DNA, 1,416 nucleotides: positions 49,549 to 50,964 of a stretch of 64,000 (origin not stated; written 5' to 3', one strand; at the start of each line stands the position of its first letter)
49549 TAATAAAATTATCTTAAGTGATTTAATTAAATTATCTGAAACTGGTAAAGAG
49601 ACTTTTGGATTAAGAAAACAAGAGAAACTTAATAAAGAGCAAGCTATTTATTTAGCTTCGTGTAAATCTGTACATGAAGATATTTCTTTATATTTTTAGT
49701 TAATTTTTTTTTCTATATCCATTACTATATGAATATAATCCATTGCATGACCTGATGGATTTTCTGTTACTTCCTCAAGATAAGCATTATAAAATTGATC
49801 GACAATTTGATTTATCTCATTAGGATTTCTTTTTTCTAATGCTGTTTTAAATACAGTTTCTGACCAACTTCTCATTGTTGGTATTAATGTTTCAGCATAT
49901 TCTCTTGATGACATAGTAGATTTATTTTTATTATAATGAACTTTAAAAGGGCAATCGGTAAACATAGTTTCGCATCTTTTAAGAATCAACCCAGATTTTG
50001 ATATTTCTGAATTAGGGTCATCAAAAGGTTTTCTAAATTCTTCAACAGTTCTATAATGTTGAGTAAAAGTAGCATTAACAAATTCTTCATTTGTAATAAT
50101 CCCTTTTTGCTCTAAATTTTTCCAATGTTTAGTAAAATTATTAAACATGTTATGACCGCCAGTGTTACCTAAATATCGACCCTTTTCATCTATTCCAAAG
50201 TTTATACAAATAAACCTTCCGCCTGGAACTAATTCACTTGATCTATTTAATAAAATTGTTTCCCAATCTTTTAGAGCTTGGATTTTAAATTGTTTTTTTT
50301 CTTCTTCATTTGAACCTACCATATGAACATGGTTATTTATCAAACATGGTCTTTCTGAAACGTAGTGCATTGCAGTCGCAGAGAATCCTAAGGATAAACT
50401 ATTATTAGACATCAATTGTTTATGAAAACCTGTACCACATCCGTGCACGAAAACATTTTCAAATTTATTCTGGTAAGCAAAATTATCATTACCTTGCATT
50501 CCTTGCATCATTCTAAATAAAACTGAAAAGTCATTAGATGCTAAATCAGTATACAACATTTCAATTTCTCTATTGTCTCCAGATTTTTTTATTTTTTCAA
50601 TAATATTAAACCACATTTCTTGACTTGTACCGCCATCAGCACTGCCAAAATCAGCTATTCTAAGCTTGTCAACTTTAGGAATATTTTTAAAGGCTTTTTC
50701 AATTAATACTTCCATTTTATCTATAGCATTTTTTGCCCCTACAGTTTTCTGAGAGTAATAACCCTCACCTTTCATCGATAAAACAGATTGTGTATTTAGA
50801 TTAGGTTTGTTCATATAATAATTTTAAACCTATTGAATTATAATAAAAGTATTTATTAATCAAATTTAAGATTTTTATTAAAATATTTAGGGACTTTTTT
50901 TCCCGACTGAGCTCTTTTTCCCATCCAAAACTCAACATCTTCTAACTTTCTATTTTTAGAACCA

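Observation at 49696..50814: Plant-type SABATH carboxyl methyltransferase homologue, with its stop codon overlapping the TRAP permease stop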

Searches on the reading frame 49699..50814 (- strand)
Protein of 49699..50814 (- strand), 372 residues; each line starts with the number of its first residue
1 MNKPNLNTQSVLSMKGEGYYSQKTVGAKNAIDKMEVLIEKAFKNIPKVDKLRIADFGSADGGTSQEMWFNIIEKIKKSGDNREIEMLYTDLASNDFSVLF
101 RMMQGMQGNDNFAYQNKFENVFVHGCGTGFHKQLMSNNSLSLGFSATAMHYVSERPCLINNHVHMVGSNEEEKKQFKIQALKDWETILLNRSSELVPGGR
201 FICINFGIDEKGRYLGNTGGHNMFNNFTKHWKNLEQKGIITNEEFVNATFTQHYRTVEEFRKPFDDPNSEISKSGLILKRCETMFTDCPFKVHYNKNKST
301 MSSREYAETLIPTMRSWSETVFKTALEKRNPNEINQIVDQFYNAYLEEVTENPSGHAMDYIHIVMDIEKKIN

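Call 3: search_protein_families(library=pfam, proteins=[window:49699-50814:-], max_evalue=0.01)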
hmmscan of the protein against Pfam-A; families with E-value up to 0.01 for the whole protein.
window:49699-50814:- (372 aa): 1 family
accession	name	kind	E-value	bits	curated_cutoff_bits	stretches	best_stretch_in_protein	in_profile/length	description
PF03492.21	Methyltransf_7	-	5.3e-33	115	29.8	1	47-368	12-334/335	SAM dependent carboxyl methyltransferase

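Call 4: search_protein_families(library=ncbifam, proteins=[window:49699-50814:-], max_evalue=0.01)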
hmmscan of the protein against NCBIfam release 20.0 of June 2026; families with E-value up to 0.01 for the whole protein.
window:49699-50814:- (372 aa): 0 families

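Call 5: search_solved_structures(query=window:49699-50814:-, max_evalue=1, show_alignments=2)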
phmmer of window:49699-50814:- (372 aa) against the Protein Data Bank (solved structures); distinct sequences matched with E-value up to 1: 12.
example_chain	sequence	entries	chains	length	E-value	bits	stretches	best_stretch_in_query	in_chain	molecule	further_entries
5f2k_A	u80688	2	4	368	4.9e-21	78.7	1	29-264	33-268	fatty acid O-methyltransferase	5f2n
5f2o_A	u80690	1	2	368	9.2e-21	77.8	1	29-264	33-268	fatty acid O-methyltransferase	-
6c8r_A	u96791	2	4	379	1.8e-10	43.9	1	20-261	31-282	Loganic acid O-methyltransferase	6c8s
3b5i_A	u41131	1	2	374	5.8e-08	35.7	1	15-270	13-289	S-adenosyl-L-methionine:salicylic acid carboxyl methyltransferase-like protein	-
6lyi_A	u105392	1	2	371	7.9e-06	28.7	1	33-207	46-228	N-methyltransferase CkTbS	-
1m6e_X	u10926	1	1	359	9.9e-06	28.4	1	18-207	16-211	S-adenosyl-L-methionine:salicylic acid carboxyl methyltransferase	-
2efj_A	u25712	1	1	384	1.9e-05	27.4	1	39-203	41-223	3,7-dimethylxanthine methyltransferase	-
8wwq_A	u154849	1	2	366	3.2e-05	26.7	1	33-260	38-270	geniposidic acid O-methyltransferase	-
8uzd_A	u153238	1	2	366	3.8e-05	26.4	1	40-207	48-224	IpCS3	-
6lyh_B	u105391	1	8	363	5.4e-05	26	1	28-204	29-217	N-methyltransferase CkTcS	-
2eg5_A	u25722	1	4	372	0.00032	23.4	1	29-209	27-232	Xanthosine methyltransferase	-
3ir3_A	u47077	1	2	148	0.74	12.3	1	77-126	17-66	3-hydroxyacyl-thioester dehydratase 2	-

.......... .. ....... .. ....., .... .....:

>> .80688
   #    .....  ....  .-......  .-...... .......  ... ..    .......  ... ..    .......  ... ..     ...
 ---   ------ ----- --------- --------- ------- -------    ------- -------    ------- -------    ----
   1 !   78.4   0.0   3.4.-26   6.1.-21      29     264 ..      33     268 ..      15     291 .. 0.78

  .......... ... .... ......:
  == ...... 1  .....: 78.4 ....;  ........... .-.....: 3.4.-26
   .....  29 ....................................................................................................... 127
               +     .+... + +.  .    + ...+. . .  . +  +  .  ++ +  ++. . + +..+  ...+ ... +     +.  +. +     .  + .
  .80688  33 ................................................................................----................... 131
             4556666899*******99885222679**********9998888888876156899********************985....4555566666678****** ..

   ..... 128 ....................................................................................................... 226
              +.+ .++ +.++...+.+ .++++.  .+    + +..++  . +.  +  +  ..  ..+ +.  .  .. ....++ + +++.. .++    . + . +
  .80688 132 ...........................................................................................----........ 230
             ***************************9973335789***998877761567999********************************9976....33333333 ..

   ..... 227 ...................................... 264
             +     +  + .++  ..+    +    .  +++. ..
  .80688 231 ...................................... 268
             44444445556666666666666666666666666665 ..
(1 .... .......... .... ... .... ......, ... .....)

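Call 6: find_homologous_proteins(query=window:49699-50814:-, max_evalue=0.001)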
Query window:49699-50814:- (372 aa): 1661 proteins with E <= 0.001 among 2684 candidates; the best 120 are listed.
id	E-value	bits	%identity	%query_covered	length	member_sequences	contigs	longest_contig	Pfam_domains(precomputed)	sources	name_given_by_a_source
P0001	2.9e-248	841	98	100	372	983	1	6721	PF03492.22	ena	-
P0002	3.0e-220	749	86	99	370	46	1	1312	PF03492.22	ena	-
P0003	9.7e-220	747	86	99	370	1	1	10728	PF03492.22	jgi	-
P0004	3.5e-216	736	85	99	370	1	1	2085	PF03492.22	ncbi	-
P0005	1.3e-215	734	85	99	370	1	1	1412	PF03492.22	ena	-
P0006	7.1e-215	731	84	99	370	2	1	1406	PF03492.22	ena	-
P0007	1.0e-213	727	84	99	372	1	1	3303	PF03492.22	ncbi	-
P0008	1.5e-213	727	83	99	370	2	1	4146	PF03492.22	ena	-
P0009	2.0e-213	726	83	99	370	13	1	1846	PF03492.22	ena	-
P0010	3.9e-213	726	83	99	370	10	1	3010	PF03492.22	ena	-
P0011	6.7e-212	721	84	99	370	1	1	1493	PF03492.22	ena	-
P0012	8.0e-211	718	87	96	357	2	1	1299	PF03492.22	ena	-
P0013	2.6e-210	716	83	99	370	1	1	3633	PF03492.22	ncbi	-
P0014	6.6e-210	715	85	96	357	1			PF03492.22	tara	tara:strand:+ start:867 stop:1940 length:1074 start_codon:yes stop_codon:yes gene_type:complete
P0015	1.2e-209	714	82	99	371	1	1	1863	PF03492.22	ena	-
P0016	2.1e-209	713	82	99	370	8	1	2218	PF03492.22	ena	-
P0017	1.0e-208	711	81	99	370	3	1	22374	PF03492.22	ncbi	-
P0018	6.2e-208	708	82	99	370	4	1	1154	PF03492.22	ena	-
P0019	6.4e-208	708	82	99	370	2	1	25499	PF03492.22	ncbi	-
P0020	7.7e-207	705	81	99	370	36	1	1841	PF03492.22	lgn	-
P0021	4.5e-206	702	82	99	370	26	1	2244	PF03492.22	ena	-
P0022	1.6e-204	697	83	96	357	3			PF03492.22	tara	tara:strand:+ start:2470 stop:3543 length:1074 start_codon:yes stop_codon:yes gene_type:complete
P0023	3.0e-204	696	81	99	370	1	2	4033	PF03492.22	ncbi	-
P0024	1.5e-194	664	78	98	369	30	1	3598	PF03492.22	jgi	-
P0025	4.0e-194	663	78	98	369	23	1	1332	PF03492.22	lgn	-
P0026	6.1e-194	662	78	98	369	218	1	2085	PF03492.22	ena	-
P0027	8.5e-194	662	77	98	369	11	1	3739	PF03492.22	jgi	-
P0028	2.3e-187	641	76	98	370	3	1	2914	PF03492.22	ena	-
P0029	1.7e-185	635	73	99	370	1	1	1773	PF03492.22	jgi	-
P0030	4.2e-185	633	73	99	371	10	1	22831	PF03492.22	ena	-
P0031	5.4e-185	633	73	98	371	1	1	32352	PF03492.22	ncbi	-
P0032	7.2e-185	633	73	98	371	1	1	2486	PF03492.22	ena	-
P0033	7.5e-185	632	73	98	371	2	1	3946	PF03492.22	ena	-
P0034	8.2e-185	632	73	98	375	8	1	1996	PF03492.22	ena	-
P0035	9.7e-185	632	73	98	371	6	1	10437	PF03492.22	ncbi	-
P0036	1.0e-184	632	73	98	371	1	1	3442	PF03492.22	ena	-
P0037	1.1e-184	632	74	98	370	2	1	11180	PF03492.22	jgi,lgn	jgi:hypothetical protein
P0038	1.6e-184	631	73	99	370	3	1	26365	PF03492.22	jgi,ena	-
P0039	1.6e-184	631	73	99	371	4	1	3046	PF03492.22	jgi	-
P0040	2.3e-184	631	73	98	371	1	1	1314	PF03492.22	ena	-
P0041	3.5e-184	630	73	98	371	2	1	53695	PF03492.22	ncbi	ncbi:MAG: SAM-dependent methyltransferase [Alphaproteobacteria bacterium]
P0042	4.6e-184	630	71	99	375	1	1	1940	PF03492.22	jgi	-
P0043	7.0e-184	629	73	98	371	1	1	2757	PF03492.22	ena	-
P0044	7.2e-184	629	73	99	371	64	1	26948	PF03492.22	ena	-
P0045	2.2e-183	628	72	99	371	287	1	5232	PF03492.22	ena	-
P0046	2.3e-183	628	74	98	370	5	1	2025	PF03492.22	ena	-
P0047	2.6e-183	627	73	98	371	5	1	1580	PF03492.22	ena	-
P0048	3.0e-183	627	73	98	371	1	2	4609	PF03492.22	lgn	-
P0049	7.7e-183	626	73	98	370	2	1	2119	PF03492.22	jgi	-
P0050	7.9e-183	626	73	99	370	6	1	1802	PF03492.22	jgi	-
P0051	8.4e-183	626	73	99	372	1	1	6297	PF03492.22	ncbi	-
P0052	1.2e-182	625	73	99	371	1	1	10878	PF03492.22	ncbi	-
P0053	1.5e-182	625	72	99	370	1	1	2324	PF03492.22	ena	-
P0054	1.5e-182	625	71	99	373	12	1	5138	PF03492.22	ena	-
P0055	2.0e-182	625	72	99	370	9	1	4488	PF03492.22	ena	-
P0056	2.2e-182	624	71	99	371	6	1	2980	PF03492.22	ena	-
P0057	2.7e-182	624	72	99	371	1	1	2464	PF03492.22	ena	-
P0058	3.6e-182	624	73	98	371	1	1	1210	PF03492.22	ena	-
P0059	4.8e-182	623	72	99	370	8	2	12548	PF03492.22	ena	-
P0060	5.0e-182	623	72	99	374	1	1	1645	PF03492.22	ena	-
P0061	8.9e-182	622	72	99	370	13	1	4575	PF03492.22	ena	-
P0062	1.9e-181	621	72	99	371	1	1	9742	PF03492.22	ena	-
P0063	2.8e-181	621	73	99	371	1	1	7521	PF03492.22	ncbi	-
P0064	4.0e-181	620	71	99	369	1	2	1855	PF03492.22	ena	-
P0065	6.2e-181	620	72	100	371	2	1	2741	PF03492.22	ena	-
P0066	6.4e-181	620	73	98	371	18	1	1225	PF03492.22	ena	-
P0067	1.2e-180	619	71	99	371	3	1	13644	PF03492.22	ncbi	-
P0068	1.3e-180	619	71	100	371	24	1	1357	PF03492.22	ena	-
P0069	3.1e-180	617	72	99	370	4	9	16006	PF03492.22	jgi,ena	-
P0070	3.6e-180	617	72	99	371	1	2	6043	PF03492.22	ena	-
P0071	6.8e-180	616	72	98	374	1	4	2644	PF03492.22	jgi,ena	-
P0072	1.6e-179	615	71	99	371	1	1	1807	PF03492.22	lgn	-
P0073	1.7e-179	615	71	99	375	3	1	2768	PF03492.22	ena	-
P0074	1.8e-179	615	71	99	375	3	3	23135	PF03492.22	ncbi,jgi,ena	-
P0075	2.5e-179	614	71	98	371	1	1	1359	PF03492.22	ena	-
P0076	4.4e-179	613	70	99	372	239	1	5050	PF03492.22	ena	-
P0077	1.7e-178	612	70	98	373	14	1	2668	PF03492.22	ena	-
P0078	1.8e-178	611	70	100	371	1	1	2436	PF03492.22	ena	-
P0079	2.9e-178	611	71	98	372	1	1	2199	PF03492.22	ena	-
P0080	3.0e-178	611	71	99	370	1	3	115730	PF03492.22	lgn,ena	-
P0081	8.6e-178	609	72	98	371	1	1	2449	PF03492.22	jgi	jgi:hypothetical protein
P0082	1.8e-177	608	71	99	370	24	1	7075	PF03492.22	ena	-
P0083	4.3e-177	607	70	99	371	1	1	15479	PF03492.22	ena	-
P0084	5.0e-177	607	72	99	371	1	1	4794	PF03492.22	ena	-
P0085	6.9e-177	606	73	96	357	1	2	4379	PF03492.22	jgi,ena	-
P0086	2.0e-176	605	70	98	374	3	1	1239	PF03492.22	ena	-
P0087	2.6e-176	604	71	99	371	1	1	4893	PF03492.22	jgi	jgi:hypothetical protein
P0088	4.3e-176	604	71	96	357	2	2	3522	PF03492.22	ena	-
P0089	6.1e-176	603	69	99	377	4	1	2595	PF03492.22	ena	-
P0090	3.1e-174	598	68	98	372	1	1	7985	PF03492.22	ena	-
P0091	8.4e-174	596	70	98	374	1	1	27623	PF03492.22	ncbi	-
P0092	2.4e-173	595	69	98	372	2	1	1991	PF03492.22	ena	-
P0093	6.3e-173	593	68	98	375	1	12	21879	PF03492.22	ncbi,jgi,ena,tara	tara:strand:+ start:645 stop:1772 length:1128 start_codon:yes stop_codon:yes gene_type:complete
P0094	6.7e-173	593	68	99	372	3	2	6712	PF03492.22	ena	-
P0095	1.0e-172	593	70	98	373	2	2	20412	PF03492.22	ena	-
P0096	2.9e-172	591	68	99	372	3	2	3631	PF03492.22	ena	-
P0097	5.0e-172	590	70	98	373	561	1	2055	PF03492.22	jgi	-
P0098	5.7e-171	587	67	99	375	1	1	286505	PF03492.22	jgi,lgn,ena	-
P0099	1.1e-170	586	68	98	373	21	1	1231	PF03492.22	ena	-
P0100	1.3e-170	586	68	99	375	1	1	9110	PF03492.22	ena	-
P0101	2.0e-170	585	66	99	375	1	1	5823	PF03492.22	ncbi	-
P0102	3.6e-170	584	68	99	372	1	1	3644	PF03492.22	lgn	-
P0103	4.0e-170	584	67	98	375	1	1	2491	PF03492.22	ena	-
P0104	4.2e-170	584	69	98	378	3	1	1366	PF03492.22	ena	-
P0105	4.2e-170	584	67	98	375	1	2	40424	PF03492.22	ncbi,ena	-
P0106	7.0e-170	583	67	98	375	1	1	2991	PF03492.22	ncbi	-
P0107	7.8e-170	583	67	99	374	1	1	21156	PF03492.22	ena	-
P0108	8.3e-170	583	67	96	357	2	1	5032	PF03492.22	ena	-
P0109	9.3e-170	583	68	99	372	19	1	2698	PF03492.22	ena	-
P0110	9.8e-170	583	67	98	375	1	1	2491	PF03492.22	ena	-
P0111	1.1e-169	583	68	99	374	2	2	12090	PF03492.22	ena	-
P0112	1.6e-169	582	67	98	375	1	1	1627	PF03492.22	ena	-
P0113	1.9e-169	582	67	99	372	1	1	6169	PF03492.22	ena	-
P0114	2.3e-169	582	68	98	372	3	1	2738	PF03492.22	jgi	-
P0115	6.6e-169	580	68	98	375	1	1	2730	PF03492.22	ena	-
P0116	7.2e-169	580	68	99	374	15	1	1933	PF03492.22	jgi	-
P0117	8.2e-169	580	67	98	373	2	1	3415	PF03492.22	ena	-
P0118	9.8e-169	579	68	99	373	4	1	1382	PF03492.22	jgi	-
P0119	1.2e-168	579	67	98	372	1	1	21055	PF03492.22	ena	-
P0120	1.3e-168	579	68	98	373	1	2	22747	PF03492.22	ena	-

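Call 8: find_related_loci(query=window:49699-50814:-, collection=genome_contigs, flank=8000)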
Query window:49699-50814:- (372 aa) in genome_contigs; peptide patterns used: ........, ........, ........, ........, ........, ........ (x = any residue, [..] = any of these).
108 stretches matched a pattern; 43 encode a relative of the query (tblastn E <= 1e-3); 40 distinct loci.
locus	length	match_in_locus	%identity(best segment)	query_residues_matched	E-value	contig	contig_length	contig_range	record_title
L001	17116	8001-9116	99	1-372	0e+0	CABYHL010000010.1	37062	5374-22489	MAG: uncultured Alphaproteobacteria bacterium isolate AG-894-D19 genome assembly, contig: AG-894-D19_NODE_10, whole geno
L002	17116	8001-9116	99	1-372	0e+0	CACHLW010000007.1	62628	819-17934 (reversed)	uncultured Alphaproteobacteria bacterium isolate AG-911-C02 genome assembly, contig: AG-911-C02_NODE_7, whole genome sho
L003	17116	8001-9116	99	1-372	0e+0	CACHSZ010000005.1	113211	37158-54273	uncultured Alphaproteobacteria bacterium isolate AG-912-F03 genome assembly, contig: AG-912-F03_NODE_5, whole genome sho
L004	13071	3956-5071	99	1-372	0e+0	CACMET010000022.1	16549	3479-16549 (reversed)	MAG: uncultured Alphaproteobacteria bacterium isolate AG-891-E15 genome assembly, contig: AG-891-E15_NODE_22, whole geno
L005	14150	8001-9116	99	1-372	0e+0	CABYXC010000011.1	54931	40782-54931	MAG: uncultured Alphaproteobacteria bacterium isolate AG-895-D04 genome assembly, contig: AG-895-D04_NODE_11, whole geno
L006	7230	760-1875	98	1-372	0e+0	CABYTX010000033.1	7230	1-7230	MAG: uncultured Alphaproteobacteria bacterium isolate AG-894-P19 genome assembly, contig: AG-894-P19_NODE_33, whole geno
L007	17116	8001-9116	98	1-372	0e+0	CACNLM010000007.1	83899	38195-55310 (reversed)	MAG: uncultured Alphaproteobacteria bacterium isolate AG-893-F05 genome assembly, contig: AG-893-F05_NODE_7, whole genom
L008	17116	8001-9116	98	1-372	0e+0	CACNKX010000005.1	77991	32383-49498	MAG: uncultured Alphaproteobacteria bacterium isolate AG-893-E11 genome assembly, contig: AG-893-E11_NODE_5, whole genom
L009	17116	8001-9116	98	1-372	0e+0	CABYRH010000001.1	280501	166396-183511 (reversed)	MAG: uncultured Alphaproteobacteria bacterium isolate AG-894-N13 genome assembly, contig: AG-894-N13_NODE_1, whole genom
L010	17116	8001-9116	98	1-372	0e+0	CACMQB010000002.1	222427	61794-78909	MAG: uncultured Alphaproteobacteria bacterium isolate AG-891-P20 genome assembly, contig: AG-891-P20_NODE_2, whole genom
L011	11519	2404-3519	98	1-372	0e+0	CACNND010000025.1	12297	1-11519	MAG: uncultured Alphaproteobacteria bacterium isolate AG-893-G20 genome assembly, contig: AG-893-G20_NODE_25, whole geno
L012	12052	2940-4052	98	1-371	0e+0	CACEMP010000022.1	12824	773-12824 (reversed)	uncultured Alphaproteobacteria bacterium isolate AG-905-O21 genome assembly, contig: AG-905-O21_NODE_22, whole genome sh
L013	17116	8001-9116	97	1-372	0e+0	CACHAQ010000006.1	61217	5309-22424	uncultured Alphaproteobacteria bacterium isolate AG-426-J10 genome assembly, contig: AG-426-J10_NODE_6, whole genome sho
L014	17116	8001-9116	96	1-372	0e+0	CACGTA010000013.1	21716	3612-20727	uncultured Alphaproteobacteria bacterium isolate AG-910-K03 genome assembly, contig: AG-910-K03_NODE_13, whole genome sh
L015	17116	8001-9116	96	1-372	0e+0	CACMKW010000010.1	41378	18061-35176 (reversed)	MAG: uncultured Alphaproteobacteria bacterium isolate AG-891-K21 genome assembly, contig: AG-891-K21_NODE_10, whole geno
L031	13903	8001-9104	64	2-369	3e-168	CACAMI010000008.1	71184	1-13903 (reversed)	uncultured Alphaproteobacteria bacterium isolate AG-343-N19 genome assembly, contig: AG-343-N19_NODE_8, whole genome sho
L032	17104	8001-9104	64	2-369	5e-167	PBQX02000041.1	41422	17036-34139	MAG: Rhodobacteraceae bacterium isolate NP970 65743, whole genome shotgun sequence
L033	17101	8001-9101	62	3-369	3e-162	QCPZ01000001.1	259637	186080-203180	SAR116 cluster bacterium AG-447-A06 Ga0172104_101, whole genome shotgun sequence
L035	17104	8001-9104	58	2-369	4e-150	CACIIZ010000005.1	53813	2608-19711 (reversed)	uncultured Alphaproteobacteria bacterium isolate AG-435-K15 genome assembly, contig: AG-435-K15_NODE_5, whole genome sho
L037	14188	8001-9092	57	7-369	2e-147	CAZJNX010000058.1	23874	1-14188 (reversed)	MAG TPA_asm: uncultured Hyphomicrobiales bacterium isolate SRP141376_co5_361 genome assembly, contig: NODE_5042_length_2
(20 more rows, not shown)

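Call 22: search_protein_families(library=pfam, proteins=[L032:5148-6293:-, L032:6560-6907:+, L032:7521-7892:-, L032:9172-10110:-, L032:10110-10907:-, L032:10912-11706:-, L032:11700-12647:-, L032:12753-13379:-, L032:13385-14566:-, L032:3362-4369:-], max_evalue=0.001)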
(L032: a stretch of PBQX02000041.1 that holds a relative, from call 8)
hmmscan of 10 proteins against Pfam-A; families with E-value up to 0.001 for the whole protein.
L032:5148-6293:- (382 aa): 1 family
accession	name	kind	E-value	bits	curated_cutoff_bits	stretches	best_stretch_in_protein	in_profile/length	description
PF07690.21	MFS_1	-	1.2e-19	70.9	33.4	1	4-343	2-345/347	Major Facilitator Superfamily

L032:6560-6907:+ (116 aa): 1 family
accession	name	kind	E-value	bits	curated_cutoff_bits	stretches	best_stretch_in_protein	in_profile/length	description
PF08734.17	GYD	-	2.5e-08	34.2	31.4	1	4-94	1-89/91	GYD domain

L032:7521-7892:- (124 aa): 1 family
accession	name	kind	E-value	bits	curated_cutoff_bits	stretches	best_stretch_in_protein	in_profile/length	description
PF12893.14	Lumazine_bd_2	-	1.3e-26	94.1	22.1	1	4-118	2-115/116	Putative lumazine-binding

L032:9172-10110:- (313 aa): 1 family
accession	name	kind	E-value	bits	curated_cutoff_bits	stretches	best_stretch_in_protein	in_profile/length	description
PF03547.23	Mem_trans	-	7.3e-32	110.8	25.7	1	5-306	2-342/343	Membrane transport protein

L032:10110-10907:- (266 aa): 2 families
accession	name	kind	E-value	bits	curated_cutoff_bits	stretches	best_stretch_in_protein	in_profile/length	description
PF12706.13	Lactamase_B_2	-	1.3e-32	113.5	27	1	55-233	4-198/200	Beta-lactamase superfamily domain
PF00753.33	Lactamase_B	-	7.7e-11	42.7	22.7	1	49-144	13-97/196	Metallo-beta-lactamase superfamily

L032:10912-11706:- (265 aa): 1 family
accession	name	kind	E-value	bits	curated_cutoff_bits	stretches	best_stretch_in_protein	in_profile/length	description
PF01026.27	TatD_DNase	-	1.4e-73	247.8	27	1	9-259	1-252/253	TatD related DNase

L032:11700-12647:- (316 aa): 4 families
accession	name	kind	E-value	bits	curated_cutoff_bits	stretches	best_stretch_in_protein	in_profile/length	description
PF13177.12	DNA_pol3_delta2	-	6.1e-33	114.5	27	1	2-148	19-160/161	DNA polymerase III, delta subunit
PF00004.35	AAA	-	2.8e-07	31.5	21.2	1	5-147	1-130/131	ATPase family associated with various cellular activities (AAA)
PF13173.12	AAA_14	-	2.6e-05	24.7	27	1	4-150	4-125/129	AAA domain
PF01637.24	ATPase_2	-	0.00013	22.3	33.2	1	9-179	27-220/225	ATPase domain predominantly from Archaea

L032:12753-13379:- (209 aa): 2 families
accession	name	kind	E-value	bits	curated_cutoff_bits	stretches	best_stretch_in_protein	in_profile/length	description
PF02223.23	Thymidylate_kin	-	6.1e-47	160.1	27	1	8-197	1-185/185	Thymidylate kinase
PF13521.12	AAA_28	-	0.00078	20.1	27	0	6-166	2-146/164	AAA domain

L032:13385-14566:- (394 aa): 4 families
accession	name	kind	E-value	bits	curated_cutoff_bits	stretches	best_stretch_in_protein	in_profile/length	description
PF00768.25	Peptidase_S11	-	8.3e-57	192.8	27.6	1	35-250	11-233/239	D-alanyl-D-alanine carboxypeptidase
PF07943.18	PBP5_C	-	1.8e-12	47.7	21.2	1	276-369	2-89/91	Penicillin-binding protein 5, C-terminal domain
PF13354.11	Beta-lactamase2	-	2.1e-10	40.7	22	1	43-186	6-147/214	Beta-lactamase enzyme family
PF16409.10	DUF5017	-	0.00033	20.7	28.8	0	121-211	30-110/187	Domain of unknown function (DUF5017)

L032:3362-4369:- (336 aa): 1 family
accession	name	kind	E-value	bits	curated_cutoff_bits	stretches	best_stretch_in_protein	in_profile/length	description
PF04116.19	FA_hydroxylase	-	1.3e-17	64.9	31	1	181-308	3-132/132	Fatty acid hydroxylase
